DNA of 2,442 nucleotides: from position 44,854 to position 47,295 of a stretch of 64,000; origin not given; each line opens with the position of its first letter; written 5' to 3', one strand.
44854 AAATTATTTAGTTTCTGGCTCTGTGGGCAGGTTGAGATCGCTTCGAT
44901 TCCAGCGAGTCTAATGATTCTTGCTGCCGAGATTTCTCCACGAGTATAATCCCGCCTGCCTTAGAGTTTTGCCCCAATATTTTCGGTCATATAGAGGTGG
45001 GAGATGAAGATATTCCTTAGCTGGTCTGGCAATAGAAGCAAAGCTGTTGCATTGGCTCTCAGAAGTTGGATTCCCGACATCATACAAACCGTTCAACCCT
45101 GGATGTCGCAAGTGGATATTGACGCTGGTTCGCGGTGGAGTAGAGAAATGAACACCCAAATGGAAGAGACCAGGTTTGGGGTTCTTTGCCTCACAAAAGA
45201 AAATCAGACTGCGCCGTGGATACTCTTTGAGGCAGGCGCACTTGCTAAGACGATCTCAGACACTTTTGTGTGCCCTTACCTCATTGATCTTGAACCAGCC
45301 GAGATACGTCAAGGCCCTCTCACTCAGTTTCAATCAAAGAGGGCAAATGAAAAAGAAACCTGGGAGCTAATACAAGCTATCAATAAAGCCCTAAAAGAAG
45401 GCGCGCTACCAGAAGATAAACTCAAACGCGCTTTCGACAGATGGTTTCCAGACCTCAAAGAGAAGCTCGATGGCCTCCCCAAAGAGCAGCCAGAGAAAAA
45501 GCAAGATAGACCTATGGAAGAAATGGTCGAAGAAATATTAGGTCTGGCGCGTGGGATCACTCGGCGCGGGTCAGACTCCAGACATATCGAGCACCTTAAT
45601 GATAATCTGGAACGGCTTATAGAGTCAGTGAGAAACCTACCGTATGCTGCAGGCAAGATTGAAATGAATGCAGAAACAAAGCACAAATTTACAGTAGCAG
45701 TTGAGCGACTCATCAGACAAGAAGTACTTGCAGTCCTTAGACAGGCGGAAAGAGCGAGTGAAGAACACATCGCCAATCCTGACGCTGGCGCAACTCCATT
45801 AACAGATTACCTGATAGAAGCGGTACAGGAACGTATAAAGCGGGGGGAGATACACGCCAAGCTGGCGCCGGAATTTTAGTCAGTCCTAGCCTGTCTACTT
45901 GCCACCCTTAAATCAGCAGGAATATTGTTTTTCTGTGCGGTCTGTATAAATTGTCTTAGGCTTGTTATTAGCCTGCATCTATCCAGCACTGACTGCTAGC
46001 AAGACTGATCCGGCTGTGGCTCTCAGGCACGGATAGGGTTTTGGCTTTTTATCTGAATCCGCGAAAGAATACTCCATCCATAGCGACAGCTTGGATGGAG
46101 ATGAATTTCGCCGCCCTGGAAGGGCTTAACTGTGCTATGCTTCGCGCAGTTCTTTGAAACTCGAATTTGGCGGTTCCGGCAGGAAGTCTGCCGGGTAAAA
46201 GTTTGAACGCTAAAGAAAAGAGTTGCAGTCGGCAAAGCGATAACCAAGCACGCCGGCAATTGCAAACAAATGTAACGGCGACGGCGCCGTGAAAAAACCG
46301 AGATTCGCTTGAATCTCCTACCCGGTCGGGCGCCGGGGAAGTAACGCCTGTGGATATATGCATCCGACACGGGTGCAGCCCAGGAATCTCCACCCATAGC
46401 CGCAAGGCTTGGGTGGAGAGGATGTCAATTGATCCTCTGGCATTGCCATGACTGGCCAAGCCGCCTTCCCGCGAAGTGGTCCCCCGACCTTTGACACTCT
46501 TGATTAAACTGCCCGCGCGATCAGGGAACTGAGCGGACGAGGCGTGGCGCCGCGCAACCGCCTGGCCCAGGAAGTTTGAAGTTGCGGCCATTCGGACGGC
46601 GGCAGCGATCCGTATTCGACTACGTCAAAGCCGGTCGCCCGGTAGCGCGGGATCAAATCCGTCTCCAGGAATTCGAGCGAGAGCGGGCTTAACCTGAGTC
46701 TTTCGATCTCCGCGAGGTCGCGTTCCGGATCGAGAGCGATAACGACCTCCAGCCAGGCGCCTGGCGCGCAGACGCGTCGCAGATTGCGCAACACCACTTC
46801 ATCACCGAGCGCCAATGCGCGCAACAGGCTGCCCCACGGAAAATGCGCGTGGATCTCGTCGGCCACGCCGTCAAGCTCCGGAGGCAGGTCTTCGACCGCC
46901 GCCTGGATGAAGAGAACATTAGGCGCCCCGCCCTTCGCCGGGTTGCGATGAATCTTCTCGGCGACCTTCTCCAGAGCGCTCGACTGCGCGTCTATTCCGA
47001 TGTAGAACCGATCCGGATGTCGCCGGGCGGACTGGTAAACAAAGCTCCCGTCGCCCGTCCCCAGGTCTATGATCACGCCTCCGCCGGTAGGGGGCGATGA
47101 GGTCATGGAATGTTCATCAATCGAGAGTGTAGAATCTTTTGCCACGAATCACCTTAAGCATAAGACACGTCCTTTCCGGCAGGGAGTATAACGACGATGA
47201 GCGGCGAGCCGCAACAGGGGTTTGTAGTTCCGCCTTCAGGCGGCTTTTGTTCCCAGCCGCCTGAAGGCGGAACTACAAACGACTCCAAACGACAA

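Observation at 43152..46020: Low-GC island with two divergent TIR-domain genes inserted into a vapC toxin gene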

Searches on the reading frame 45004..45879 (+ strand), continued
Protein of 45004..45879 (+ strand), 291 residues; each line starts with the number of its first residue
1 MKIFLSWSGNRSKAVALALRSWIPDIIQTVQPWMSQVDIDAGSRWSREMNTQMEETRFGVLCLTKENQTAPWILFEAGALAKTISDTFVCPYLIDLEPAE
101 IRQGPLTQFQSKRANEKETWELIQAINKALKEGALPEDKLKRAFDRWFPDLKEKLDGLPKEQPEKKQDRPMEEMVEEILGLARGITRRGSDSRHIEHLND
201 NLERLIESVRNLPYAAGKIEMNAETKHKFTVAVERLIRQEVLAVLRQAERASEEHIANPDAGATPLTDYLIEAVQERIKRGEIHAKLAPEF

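Call 78: find_related_loci(query=A1, collection=viral_contigs, flank=5000)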
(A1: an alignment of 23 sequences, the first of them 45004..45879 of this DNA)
Query A1 (291 aa) in viral_contigs; peptide patterns used: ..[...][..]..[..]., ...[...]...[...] (x = any residue, [..] = any of these).
132 stretches matched a pattern; 109 encode a relative of the query (tblastn E <= 1e-3); the best 80 are kept; 80 distinct loci.
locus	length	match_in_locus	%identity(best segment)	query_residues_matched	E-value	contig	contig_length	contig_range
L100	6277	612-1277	39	1-223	2e-49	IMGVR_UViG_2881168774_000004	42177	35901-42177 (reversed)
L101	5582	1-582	40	1-184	1e-49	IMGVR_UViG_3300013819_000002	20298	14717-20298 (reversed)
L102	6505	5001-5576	40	1-183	3e-48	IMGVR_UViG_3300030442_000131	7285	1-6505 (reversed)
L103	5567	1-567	44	1-188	4e-48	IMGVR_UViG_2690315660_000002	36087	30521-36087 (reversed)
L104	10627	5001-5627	42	1-211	5e-48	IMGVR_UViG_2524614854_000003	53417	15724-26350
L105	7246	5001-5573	41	1-183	6e-48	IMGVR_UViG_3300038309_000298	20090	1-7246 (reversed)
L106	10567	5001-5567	43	1-188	1e-47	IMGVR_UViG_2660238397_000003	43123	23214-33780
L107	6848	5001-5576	40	1-183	8e-48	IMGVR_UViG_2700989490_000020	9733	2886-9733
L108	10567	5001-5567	43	1-188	2e-47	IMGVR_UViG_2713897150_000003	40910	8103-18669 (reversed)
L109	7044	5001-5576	40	1-183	8e-48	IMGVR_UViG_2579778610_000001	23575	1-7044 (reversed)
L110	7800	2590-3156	42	1-191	3e-47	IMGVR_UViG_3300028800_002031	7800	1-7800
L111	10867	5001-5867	33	1-265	4e-47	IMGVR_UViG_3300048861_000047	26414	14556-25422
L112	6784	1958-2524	45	1-188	4e-47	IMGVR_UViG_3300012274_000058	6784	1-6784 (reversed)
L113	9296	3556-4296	38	1-239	3e-46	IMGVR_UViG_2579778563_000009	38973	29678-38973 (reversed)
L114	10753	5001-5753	36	1-260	2e-46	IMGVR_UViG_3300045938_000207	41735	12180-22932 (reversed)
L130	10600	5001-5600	42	1-195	8e-45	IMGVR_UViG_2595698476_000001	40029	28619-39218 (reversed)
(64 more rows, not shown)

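Call 80: predict_structure(alignment_id=A3)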
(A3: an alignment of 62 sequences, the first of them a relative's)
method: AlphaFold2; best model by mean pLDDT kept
length: 291 residues; sequences in the alignment: 62
mean_pLDDT: 81.6   pTM: 0.58
mean pLDDT of the five models: 81.6, 78.9, 77.6, 77.5, 77.2
residues with pLDDT >= 90: 122; 70-90: 101; 50-70: 65; < 50: 3
segments of 3 or more residues with pLDDT < 50: 289-291
pLDDT, mean of each block of 10 residues (from residue 1): 94 97 98 83 77 93 94 85 86 97 93 98 97 97 98 96 76 81 64 58 66 56 75 71 71 74 64 73 61 34
secondary structure, 60 per line:
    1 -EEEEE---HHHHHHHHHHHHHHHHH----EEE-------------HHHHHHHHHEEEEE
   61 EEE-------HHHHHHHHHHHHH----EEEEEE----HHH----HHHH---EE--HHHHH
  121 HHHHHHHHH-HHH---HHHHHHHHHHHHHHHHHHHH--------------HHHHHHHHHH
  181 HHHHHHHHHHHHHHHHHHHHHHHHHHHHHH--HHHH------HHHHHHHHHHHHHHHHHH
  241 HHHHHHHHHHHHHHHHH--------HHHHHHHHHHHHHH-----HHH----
elements in order: E2-6 H10-26 E31-33 H47-55 E56-63 H71-83 E88-93 H105-108 H116-129 H137-156 H171-210 H213-216 H223-257 H266-279

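Call 84: fold_search(model_id=the predicted structure, library=pdb)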
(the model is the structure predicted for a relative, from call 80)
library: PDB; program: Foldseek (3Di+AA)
matches with E <= 10: 1588; with E <= 0.001: 31
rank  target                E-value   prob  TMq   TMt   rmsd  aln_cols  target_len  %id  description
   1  8u72_H                2.8e-05  1.00  0.39  0.28   5.3       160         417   16  Cryo-EM structure of the SPARTA oligomer with guide RNA and target DNA (released 2024-06-12)
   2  7jlx_A                3.4e-05  1.00  0.29  0.47  15.7       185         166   18  Structure of the activated Roq1 resistosome directly recognizing the pathogen effector XopQ (TIR domains) (released 2020-12-02)
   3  7rx1_A                4.8e-05  1.00  0.30  0.46  12.1       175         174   19  Crystal structure of the TIR domain from the grapevine disease resistance protein RUN1 (released 2021-10-13)
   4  8i87_C                6.1e-05  1.00  0.32  0.24   7.6       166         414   17  Cryo-EM structure of TIR-APAZ/Ago-gRNA-DNA complex (released 2023-07-19)
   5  8u72_F                6.5e-05  1.00  0.36  0.26   5.8       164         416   18  Cryo-EM structure of the SPARTA oligomer with guide RNA and target DNA (released 2024-06-12)
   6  8i87_A                8.2e-05  1.00  0.39  0.28   5.0       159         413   16  Cryo-EM structure of TIR-APAZ/Ago-gRNA-DNA complex (released 2023-07-19)
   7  8i87_G                8.7e-05  1.00  0.37  0.28   5.5       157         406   16  Cryo-EM structure of TIR-APAZ/Ago-gRNA-DNA complex (released 2023-07-19)
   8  8spo_I                1.1e-04  1.00  0.38  0.30   5.3       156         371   15  Tetramerized activation of MapSPARTA bound with NAD+ (released 2023-08-23)
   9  8qlp_E                1.3e-04  1.00  0.36  0.26   5.4       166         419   17  CryoEM structure of the RNA/DNA bound SPARTA (BabAgo/TIR-APAZ) tetrameric complex (released 2024-01-31)
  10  7rts                  1.5e-04  1.00  0.28  0.46  11.3       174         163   19  Crystal structure of the TIR domain from the grapevine disease resistance protein RUN1 without the AE interface (released 2021-10-13)
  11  8ifl_A                1.7e-04  1.00  0.39  0.28   5.0       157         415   16  Cryo-EM structure of tetrameric SPARTA gRNA-ssDNA target complex in state 1 (released 2024-01-17)
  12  8qlp_M                2.4e-04  1.00  0.36  0.26   5.4       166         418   17  CryoEM structure of the RNA/DNA bound SPARTA (BabAgo/TIR-APAZ) tetrameric complex (released 2024-01-31)
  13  7xoz_A                2.4e-04  1.00  0.25  0.41  15.9       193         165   15  Crystal structure of RPPT-TIR (released 2023-11-08)
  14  8isy_B                2.7e-04  1.00  0.34  0.23   7.5       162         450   15  Cryo-EM structure of free-state Crt-SPARTA (released 2023-10-18)
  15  8ffi_A                2.7e-04  1.00  0.34  0.25   7.4       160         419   18  Structure of tetramerized MapSPARTA upon guide RNA-mediated target DNA binding (released 2023-08-23)
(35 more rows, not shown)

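Call 86: search_protein_families(library=padloc, proteins=[L003:4001-4945:+, L003:2803-3180:+, L003:3204-3758:+, L004:4001-4816:+, L005:1632-2495:+, P0006], max_evalue=0.001)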
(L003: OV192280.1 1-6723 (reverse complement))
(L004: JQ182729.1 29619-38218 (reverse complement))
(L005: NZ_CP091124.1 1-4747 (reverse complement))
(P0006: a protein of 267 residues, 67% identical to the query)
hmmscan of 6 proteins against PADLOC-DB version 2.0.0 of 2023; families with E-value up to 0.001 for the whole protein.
L003:4001-4945:+ (315 aa): 2 families
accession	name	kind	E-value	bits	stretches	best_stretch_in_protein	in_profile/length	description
PDLC03016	TIR-TM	-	2.7e-118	393.1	1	1-295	1-286/293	-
PDLC05062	PDC-S66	-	0.00013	19.5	1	3-99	151-247/282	-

L003:2803-3180:+ (126 aa): 1 family
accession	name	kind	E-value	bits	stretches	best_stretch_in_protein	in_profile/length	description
PDLC02978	2TM-TIR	-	6.9e-58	192.4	1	1-126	1-124/124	-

L003:3204-3758:+ (185 aa): 1 family
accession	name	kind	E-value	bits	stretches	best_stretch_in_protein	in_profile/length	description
PDLC02977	1TM-TIR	-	2.7e-75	250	1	1-184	1-183/186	-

L004:4001-4816:+ (272 aa): 1 family
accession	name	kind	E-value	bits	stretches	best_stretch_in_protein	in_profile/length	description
PDLC03016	TIR-TM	-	1.6e-57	193.6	1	1-244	1-244/293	-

L005:1632-2495:+ (288 aa): 1 family
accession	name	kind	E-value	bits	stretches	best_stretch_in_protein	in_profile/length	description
PDLC03016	TIR-TM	-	1.6e-108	361.1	1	1-274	1-280/293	-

P0006 (267 aa): 5 families
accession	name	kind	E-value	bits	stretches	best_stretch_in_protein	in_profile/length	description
PDLC03016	TIR-TM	-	4.9e-70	234.7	1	1-184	1-190/293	-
PDLC00973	Cas9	-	1.4e-05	21.8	1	227-266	622-661/830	CRISPR subtype II RNA-guided endonuclease Cas9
PDLC05062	PDC-S66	-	3.3e-05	21.5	1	3-80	151-226/282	-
PDLC01256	Cas9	-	6.1e-05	20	1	228-266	527-565/711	"CAS-II-A,CAS-II-B,CAS-II-C; effector__SPE"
PDLC03478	REase_II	-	8e-05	20.5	1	213-261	104-159/219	Type II restriction enzyme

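Call 89: search_solved_structures(query=A3, max_evalue=0.1, show_alignments=3)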
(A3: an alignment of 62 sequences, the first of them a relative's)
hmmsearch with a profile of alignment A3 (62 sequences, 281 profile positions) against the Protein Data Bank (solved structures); distinct sequences matched with E-value up to 0.1: 1.
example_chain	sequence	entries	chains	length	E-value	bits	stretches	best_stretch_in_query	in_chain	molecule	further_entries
9ugr_A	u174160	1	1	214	0.0023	20.8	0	121-205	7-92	Syn-F4-Link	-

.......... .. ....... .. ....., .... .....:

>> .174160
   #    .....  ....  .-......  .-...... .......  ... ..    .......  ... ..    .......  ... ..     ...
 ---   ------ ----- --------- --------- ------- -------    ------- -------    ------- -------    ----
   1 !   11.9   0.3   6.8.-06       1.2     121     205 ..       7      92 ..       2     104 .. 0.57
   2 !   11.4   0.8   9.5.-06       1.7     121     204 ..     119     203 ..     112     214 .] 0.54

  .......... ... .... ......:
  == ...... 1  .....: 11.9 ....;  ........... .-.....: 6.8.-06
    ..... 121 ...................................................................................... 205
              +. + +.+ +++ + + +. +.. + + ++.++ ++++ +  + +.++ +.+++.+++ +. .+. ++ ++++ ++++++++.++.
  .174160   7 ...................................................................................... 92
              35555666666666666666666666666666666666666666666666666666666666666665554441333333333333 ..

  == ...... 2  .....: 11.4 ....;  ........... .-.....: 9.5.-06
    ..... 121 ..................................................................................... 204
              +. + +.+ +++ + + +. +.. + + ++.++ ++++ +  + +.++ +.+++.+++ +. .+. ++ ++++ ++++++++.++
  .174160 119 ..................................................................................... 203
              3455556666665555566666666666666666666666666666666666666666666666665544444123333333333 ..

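Call 106: search_protein_families(library=phrogs, proteins=[window:45004-45879:+], max_evalue=0.001)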
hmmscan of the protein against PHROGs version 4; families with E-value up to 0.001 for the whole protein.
window:45004-45879:+ (291 aa): 1 family
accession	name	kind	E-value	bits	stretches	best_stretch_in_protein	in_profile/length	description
phrog_13899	-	unknown function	5.9e-69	233.6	1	1-206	1-204/275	-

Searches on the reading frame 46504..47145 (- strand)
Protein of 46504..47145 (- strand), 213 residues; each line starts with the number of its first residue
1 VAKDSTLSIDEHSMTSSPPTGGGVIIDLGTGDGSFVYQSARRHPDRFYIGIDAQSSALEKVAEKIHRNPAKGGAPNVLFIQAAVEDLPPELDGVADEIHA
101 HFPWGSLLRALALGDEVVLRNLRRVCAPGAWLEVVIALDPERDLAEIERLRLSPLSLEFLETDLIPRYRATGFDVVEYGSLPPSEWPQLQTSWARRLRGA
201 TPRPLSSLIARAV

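Call 3: search_protein_families(library=pfam, proteins=[window:46504-47145:-], max_evalue=1)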
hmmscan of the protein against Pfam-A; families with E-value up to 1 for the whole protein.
window:46504-47145:- (213 aa): 9 families
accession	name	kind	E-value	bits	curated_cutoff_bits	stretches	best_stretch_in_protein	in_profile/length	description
PF24675.1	NpmA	-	5.8e-59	199.4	60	1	15-200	17-202/214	16S rRNA (adenine(1408)-N(1))-methyltransferase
PF13649.12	Methyltransf_25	-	3e-09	37.9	27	1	25-129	1-96/97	Methyltransferase domain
PF13847.12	Methyltransf_31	-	9.1e-09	35.6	27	1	21-128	3-103/145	Methyltransferase domain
PF02390.23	Methyltransf_4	-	3.1e-07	30.5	24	1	24-82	4-58/173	Putative methyltransferase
PF08242.18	Methyltransf_12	-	5.3e-06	27.5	30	1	26-132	1-98/98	Methyltransferase domain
PF08241.18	Methyltransf_11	-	1.1e-05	26.3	21.2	1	27-132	2-93/95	Methyltransferase domain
PF13489.12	Methyltransf_23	-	0.0039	17.4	27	1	22-149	23-128/164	Methyltransferase domain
PF05175.20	MTS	-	0.044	13.9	23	1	22-72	32-82/170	Methyltransferase small domain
PF01728.25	FtsJ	-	0.066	13.6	24.1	1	22-60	22-60/181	FtsJ-like methyltransferase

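Call 51: find_related_loci(query=window:46504-47145:-, collection=genome_contigs, flank=8000)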
Query window:46504-47145:- (213 aa) in genome_contigs; peptide patterns used: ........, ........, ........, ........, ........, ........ (x = any residue, [..] = any of these).
495 stretches matched a pattern; 7 encode a relative of the query (tblastn E <= 1e-3); 7 distinct loci.
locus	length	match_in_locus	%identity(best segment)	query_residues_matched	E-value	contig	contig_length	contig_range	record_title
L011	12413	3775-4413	91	1-213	3e-129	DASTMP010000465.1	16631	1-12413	MAG TPA_asm: Blastocatellia bacterium isolate SMAG_U3747 k141_798426, whole genome shotgun sequence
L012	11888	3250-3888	92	1-213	5e-129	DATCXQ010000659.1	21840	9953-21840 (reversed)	MAG TPA_asm: Blastocatellia bacterium isolate SMAG_U7443 k141_1155320, whole genome shotgun sequence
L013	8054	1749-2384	91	1-213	2e-127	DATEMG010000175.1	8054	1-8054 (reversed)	MAG TPA_asm: Blastocatellia bacterium isolate SMAG_U8936 k141_1269650, whole genome shotgun sequence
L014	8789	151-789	86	1-213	1e-122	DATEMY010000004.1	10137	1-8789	MAG TPA_asm: Blastocatellia bacterium isolate SMAG_U8955 k141_408521, whole genome shotgun sequence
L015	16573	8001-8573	70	13-203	3e-90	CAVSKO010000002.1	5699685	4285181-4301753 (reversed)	MAG: Blastocatellia bacterium isolate MFD09212.bin.1.217 genome assembly, contig: contig_268, whole genome shotgun seque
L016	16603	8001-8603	64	13-213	4e-88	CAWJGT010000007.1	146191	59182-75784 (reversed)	MAG: uncultured Holophagales bacterium isolate MFD04935.bin.1.7 genome assembly, contig: contig_25817, whole genome shot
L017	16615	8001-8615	64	8-212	1e-86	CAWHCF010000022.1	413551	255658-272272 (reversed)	MAG: uncultured Acidobacteriota bacterium isolate MFD00962.bin.2.24 genome assembly, contig: contig_40081, whole genome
